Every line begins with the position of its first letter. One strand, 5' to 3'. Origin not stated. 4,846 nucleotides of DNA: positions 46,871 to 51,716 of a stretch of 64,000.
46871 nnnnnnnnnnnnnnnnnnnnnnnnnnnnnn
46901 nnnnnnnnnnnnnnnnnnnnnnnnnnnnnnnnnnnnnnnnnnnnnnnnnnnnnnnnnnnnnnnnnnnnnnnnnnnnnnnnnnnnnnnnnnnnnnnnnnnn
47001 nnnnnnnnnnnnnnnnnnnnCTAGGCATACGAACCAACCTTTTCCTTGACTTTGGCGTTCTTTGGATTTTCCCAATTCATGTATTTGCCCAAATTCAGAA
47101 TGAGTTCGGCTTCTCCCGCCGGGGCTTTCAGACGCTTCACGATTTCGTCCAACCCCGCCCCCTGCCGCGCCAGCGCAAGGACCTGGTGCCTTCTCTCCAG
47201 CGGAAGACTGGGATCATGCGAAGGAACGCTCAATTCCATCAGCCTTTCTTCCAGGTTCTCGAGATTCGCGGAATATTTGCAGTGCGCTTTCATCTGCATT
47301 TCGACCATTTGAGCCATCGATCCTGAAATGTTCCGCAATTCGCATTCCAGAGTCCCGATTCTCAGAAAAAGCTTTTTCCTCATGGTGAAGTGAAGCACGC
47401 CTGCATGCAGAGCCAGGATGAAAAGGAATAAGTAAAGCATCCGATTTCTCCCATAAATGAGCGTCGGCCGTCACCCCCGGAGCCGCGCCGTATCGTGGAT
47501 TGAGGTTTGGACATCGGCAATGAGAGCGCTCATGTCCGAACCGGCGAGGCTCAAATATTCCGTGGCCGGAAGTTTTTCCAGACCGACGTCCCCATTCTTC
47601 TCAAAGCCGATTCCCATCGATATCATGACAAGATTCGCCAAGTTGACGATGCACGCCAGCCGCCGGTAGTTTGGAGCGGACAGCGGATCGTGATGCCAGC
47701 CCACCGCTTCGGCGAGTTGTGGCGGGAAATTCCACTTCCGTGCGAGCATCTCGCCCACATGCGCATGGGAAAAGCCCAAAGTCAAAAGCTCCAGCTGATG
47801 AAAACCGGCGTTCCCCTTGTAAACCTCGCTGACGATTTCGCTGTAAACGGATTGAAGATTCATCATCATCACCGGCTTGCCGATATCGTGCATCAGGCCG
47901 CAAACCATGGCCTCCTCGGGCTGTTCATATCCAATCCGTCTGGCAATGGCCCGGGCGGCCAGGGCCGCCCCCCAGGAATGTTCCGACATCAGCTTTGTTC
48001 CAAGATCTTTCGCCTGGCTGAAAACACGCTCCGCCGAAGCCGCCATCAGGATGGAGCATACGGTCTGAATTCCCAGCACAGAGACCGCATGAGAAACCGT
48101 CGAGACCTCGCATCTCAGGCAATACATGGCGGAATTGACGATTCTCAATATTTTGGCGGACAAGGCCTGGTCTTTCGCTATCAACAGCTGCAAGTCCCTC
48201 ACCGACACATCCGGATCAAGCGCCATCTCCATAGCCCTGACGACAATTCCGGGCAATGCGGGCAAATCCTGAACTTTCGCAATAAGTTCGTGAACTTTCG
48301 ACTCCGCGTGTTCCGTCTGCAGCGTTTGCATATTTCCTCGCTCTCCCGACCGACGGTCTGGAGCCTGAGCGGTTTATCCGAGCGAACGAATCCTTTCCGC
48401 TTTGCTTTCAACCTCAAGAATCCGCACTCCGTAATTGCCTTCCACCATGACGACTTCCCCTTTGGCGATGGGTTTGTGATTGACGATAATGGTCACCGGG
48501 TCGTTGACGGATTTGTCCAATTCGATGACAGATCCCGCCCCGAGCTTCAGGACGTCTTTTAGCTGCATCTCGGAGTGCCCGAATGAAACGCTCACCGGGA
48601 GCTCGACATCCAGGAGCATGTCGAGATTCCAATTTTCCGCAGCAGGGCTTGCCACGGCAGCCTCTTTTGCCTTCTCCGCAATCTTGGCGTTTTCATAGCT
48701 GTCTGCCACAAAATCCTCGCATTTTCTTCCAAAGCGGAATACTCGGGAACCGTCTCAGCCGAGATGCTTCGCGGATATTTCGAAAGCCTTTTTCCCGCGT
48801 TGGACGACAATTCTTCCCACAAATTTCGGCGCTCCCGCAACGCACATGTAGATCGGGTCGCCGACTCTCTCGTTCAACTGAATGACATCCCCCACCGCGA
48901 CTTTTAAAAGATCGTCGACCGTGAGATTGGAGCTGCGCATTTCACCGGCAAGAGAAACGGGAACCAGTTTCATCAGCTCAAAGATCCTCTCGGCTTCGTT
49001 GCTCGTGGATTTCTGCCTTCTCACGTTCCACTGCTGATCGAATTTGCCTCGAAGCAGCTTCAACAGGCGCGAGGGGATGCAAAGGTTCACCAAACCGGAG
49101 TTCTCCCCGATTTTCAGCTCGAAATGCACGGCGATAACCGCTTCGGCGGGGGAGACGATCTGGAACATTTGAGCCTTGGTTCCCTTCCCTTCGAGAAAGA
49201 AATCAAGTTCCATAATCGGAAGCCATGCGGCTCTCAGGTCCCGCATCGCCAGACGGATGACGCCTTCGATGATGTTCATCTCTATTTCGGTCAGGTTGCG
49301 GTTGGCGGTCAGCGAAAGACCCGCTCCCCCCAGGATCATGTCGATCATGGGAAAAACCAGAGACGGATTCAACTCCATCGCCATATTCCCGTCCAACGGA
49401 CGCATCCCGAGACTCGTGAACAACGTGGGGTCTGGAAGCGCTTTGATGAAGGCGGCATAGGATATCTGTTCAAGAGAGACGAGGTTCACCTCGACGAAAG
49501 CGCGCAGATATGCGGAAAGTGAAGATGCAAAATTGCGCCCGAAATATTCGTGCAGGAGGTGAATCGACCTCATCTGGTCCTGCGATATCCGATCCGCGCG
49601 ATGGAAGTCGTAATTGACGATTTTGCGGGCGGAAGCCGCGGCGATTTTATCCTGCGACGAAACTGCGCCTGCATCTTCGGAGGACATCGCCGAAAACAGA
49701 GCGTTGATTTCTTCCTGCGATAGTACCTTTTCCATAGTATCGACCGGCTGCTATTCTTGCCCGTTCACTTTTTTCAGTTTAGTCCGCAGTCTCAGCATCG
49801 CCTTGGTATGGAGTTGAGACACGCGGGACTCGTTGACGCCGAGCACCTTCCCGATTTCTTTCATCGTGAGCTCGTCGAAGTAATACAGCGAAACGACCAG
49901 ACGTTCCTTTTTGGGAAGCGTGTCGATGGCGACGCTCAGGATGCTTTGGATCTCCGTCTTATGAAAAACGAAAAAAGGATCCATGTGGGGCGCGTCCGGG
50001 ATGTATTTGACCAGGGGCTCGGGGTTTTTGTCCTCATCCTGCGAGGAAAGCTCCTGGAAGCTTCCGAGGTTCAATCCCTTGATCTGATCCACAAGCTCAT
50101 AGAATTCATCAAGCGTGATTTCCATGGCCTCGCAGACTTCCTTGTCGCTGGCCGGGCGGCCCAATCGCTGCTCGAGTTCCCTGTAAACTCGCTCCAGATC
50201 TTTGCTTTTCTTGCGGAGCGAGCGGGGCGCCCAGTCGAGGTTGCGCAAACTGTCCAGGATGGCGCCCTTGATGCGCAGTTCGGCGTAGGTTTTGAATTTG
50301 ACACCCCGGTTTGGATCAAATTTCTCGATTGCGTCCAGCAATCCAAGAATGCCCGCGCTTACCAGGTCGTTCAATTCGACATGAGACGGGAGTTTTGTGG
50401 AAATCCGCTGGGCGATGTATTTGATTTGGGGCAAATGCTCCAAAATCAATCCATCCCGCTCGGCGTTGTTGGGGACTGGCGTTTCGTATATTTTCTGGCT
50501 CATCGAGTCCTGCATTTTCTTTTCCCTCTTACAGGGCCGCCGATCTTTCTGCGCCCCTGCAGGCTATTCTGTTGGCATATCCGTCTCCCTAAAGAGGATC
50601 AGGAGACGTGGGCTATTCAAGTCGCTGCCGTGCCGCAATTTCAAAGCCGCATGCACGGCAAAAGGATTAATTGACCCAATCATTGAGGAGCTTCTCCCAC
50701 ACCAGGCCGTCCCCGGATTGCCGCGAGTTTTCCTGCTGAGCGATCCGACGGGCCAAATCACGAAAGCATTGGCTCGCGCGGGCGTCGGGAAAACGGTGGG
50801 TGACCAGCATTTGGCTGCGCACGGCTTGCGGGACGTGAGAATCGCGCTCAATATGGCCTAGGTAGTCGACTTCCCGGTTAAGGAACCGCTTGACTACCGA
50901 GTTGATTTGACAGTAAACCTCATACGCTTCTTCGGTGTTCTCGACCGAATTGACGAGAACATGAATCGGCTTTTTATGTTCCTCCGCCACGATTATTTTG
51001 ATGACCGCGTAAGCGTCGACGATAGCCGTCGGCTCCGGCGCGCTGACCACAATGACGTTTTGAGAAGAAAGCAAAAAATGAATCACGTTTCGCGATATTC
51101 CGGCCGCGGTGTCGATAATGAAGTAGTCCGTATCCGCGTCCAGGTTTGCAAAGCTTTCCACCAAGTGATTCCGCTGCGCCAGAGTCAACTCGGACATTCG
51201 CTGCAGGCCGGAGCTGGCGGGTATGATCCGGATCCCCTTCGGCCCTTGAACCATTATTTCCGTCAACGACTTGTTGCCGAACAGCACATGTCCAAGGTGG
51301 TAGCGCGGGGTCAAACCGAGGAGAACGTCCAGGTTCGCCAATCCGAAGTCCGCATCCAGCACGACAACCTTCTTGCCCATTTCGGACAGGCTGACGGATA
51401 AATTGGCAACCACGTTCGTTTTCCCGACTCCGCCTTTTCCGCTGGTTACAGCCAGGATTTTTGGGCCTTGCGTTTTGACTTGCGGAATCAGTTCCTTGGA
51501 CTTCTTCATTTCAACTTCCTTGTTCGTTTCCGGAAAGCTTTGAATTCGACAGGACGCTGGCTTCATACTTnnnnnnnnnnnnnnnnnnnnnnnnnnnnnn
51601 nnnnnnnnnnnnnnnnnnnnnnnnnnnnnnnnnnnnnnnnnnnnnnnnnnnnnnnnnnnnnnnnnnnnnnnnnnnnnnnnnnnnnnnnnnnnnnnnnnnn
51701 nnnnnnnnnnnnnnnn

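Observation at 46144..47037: Stand-alone MshEN-type putative c-di-GMP receptor, fused to a zinc-ribbon-like module, as the last gene of the fliA-fliMN operon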

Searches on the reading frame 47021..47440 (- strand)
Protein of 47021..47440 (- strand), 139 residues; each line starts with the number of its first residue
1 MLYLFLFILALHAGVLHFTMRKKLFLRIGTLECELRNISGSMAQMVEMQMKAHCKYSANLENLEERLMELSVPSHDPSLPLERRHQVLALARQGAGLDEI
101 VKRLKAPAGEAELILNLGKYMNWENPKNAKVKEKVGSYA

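Call 3: search_protein_families(library=pfam, proteins=[window:47021-47440:-], max_evalue=0.1)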
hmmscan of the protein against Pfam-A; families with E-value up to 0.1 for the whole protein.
window:47021-47440:- (139 aa): 2 families
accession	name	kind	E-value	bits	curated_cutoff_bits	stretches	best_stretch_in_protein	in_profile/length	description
PF10975.14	DUF2802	-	4.4e-06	27.2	33.5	1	58-118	11-67/68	Protein of unknown function (DUF2802)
PF19610.4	DUF6115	-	0.00051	20.9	27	1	59-117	75-133/134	Family of unknown function (DUF6115)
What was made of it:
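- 47021..47440 (-): Upstream partner gene: a FipA-like small membrane protein (N-terminal TM helix, coiled coil, DUF2802-like C-terminus). Its stop codon overlaps the start of X. Pfam DUF2802 gives E 4.4e-6 but 27.2 bits, below the 33.5 cut-off; DUF6115 gives E 5e-4 (call 3).
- On FipA / DUF2802 (upstream partner gene 47021-47440): DUF2802 gives E 4.4e-6 but 27.2 bits against a 33.5 cut-off (call 3).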

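Call 4: search_protein_families(library=ncbifam, proteins=[window:47021-47440:-], max_evalue=0.1)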
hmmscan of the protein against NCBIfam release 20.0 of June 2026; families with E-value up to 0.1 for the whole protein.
window:47021-47440:- (139 aa): 1 family
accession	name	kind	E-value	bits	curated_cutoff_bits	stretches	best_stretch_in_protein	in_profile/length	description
NF047515.1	SpiroCoCo_C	equivalog_domain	0.00012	21.4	125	1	80-115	278-313/313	SpiroCoCo family coiled-coil protein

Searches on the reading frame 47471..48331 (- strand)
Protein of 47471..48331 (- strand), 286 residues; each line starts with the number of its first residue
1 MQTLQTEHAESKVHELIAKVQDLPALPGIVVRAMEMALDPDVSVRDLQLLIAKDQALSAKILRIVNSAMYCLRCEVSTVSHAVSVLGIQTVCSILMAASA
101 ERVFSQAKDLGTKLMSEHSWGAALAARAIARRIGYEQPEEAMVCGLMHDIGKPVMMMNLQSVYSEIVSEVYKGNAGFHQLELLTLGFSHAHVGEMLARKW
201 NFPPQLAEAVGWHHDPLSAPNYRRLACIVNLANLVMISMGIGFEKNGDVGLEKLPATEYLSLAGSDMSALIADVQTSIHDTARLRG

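Call 3: search_protein_families(library=pfam, proteins=[window:47471-48331:-], max_evalue=0.1)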
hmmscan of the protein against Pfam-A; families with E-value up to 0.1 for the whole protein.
window:47471-48331:- (286 aa): 3 families
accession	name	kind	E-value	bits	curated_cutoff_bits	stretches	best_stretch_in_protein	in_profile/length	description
PF08668.18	HDOD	-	2.6e-58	197.2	22.9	1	23-216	1-196/196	HDOD domain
PF01966.28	HD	-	2.5e-12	47.5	22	1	116-232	2-110/116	HD domain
PF18019.7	Cas3_HD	-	0.023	15.2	23.1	1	141-216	57-131/207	Cas3, HD domain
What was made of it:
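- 47471..48331 (-): HDOD-domain protein, an optional member of the module. Pfam HDOD E 2.6e-58 (call 3).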

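Call 4: search_protein_families(library=ncbifam, proteins=[window:47471-48331:-], max_evalue=0.1)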
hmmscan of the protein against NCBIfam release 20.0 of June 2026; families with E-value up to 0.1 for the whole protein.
window:47471-48331:- (286 aa): 7 families
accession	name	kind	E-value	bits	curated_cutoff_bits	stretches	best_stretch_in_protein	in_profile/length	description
TIGR00277.1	HDIG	domain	1.8e-08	34.2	27.6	1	116-214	6-82/84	HDIG domain-containing metalloprotein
TIGR03319.1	RNase_Y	equivalog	8.9e-06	24.5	454.35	1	117-155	332-369/514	ribonuclease Y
TIGR01596.1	cas3_HD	equivalog_domain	8.7e-05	22.7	43.45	1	116-221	2-108/178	CRISPR-associated endonuclease Cas3''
NF009345.0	PRK12705.1-2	equivalog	0.00067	18.3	904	0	85-155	298-364/509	hypothetical protein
NF005519.0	PRK07152.1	equivalog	0.0012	17.8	315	1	115-165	197-246/361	nicotinate-nucleotide adenylyltransferase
NF053512.1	nitric_RR_NosR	exception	0.047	12.7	400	0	101-154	178-233/422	response regulator c-di-GMP phosphodiesterase, NosR family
NF009344.0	PRK12705.1-1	equivalog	0.067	11.8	831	0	188-219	433-464/572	hypothetical protein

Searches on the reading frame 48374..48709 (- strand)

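Call 3: search_protein_families(library=pfam, proteins=[window:48374-48709:-], max_evalue=0.1)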
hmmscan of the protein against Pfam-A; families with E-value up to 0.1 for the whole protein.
window:48374-48709:- (111 aa): 1 family
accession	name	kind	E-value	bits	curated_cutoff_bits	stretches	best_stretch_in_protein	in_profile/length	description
PF01052.25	FliMN_C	-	7.2e-25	87.2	23.8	1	31-100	2-71/73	Type III flagellar switch regulator (C-ring) FliN C-term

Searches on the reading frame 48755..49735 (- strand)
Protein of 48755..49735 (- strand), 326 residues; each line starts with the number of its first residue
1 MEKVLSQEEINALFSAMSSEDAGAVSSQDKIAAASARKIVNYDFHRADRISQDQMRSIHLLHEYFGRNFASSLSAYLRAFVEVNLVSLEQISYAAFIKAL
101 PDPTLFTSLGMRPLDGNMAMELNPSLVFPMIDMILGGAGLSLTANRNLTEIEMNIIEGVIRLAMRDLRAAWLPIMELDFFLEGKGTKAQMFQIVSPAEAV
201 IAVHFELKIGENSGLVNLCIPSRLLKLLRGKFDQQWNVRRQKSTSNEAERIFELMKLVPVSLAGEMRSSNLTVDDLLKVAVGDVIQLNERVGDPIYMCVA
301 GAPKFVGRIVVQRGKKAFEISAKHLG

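Call 3: search_protein_families(library=pfam, proteins=[window:48755-49735:-], max_evalue=0.1)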
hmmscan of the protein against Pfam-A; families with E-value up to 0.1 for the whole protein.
window:48755-49735:- (326 aa): 2 families
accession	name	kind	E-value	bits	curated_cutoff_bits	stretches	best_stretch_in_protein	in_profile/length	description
PF02154.20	FliM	-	9.2e-55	186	27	1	42-228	1-188/192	Flagellar motor switch protein FliM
PF01052.25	FliMN_C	-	7.8e-15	55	23.8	1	255-321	3-69/73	Type III flagellar switch regulator (C-ring) FliN C-term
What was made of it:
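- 48374..50515 (-): fliA (49751-50515), fliM (48755-49735) and fliN (48374-48709). These are the upstream genes of the same apparent operon. Pfam hits are in call 3.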

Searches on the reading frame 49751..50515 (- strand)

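Call 3: search_protein_families(library=pfam, proteins=[window:49751-50515:-], max_evalue=0.1)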
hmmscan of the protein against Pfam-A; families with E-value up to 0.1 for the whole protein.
window:49751-50515:- (254 aa): 6 families
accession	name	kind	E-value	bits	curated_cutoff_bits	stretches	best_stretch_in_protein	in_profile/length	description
PF04545.22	Sigma70_r4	-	6.4e-18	64.5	24.1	1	196-244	1-49/50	Sigma-70, region 4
PF04542.20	Sigma70_r2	-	1.3e-17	63.7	24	1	23-95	1-70/71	Sigma-70 region 2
PF08281.18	Sigma70_r4_2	-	1.1e-10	41.4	25.7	1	193-243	4-54/54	Sigma-70, region 4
PF04539.22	Sigma70_r3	-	1.6e-07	31.8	25.3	1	104-160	3-59/78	Sigma-70 region 3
PF04297.20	UPF0122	-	0.012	16.3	22.7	1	189-238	7-56/101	Putative helix-turn-helix protein, YlxM / p13 like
PF22233.2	PhyR_sigma-like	-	0.012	15.8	27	0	123-144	21-42/50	Response regulator PhyR, sigma-like domain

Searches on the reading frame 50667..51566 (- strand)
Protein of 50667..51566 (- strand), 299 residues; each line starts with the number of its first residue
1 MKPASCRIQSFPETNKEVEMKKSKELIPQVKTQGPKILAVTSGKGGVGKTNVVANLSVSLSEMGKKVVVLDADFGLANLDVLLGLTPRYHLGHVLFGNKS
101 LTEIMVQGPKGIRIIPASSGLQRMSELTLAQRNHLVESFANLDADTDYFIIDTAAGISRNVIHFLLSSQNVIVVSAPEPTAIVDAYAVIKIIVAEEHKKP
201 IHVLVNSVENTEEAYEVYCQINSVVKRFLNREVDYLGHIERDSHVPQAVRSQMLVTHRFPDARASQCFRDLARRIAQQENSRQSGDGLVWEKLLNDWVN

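Call 3: search_protein_families(library=pfam, proteins=[window:50667-51566:-], max_evalue=0.1)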
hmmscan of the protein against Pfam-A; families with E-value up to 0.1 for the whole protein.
window:50667-51566:- (299 aa): 16 families
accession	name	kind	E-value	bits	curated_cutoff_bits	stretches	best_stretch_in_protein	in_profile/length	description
PF13614.12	AAA_31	-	8.8e-19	68.6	27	1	36-192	2-164/177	AAA domain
PF10609.15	ParA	-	1.3e-17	64.5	27.1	1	36-275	4-245/246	NUBPL iron-transfer P-loop NTPase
PF01656.29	CbiA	-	1.6e-16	60.8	25.4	1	38-254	1-124/125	CobQ/CobB/MinD/ParA nucleotide binding domain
PF00142.24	Fer4_NifH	-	3.3e-09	37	25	1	42-280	6-249/271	4Fe-4S iron sulfur cluster binding proteins, NifH/frxC family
PF06564.18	CBP_BcsQ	-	1.8e-07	31.4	21.3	1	36-274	2-232/234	Cellulose biosynthesis protein BcsQ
PF02374.21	ArsA_ATPase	-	6.3e-07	29.3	24.3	1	41-73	6-38/305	Anion-transporting ATPase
PF13479.12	AAA_24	-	0.0004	20.7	27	1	42-161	8-80/195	AAA domain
PF09140.17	MipZ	-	0.0006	19.6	20.7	1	38-156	3-110/262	ATPase MipZ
PF07015.17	VirC1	-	0.0013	18.6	24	1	37-73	3-39/231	VirC1 protein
PF03308.22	MeaB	-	0.0099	15.3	23.1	1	14-73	10-70/273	Methylmalonyl Co-A mutase-associated GTPase MeaB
PF16575.11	CLP1_P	-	0.021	15.1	26.6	1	43-78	1-36/188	mRNA cleavage and polyadenylation factor CLP1 P-loop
PF04011.17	LemA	-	0.036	14.3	26.2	1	237-281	52-96/149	LemA family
PF06414.18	Zeta_toxin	-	0.053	13.4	22.3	0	31-73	11-52/199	Zeta toxin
PF05970.20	PIF1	-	0.058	13.4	25.9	0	27-86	14-71/223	PIF1-like helicase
PF01935.23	DUF87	-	0.076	13.5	23.2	0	43-72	30-60/220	Helicase HerA, central domain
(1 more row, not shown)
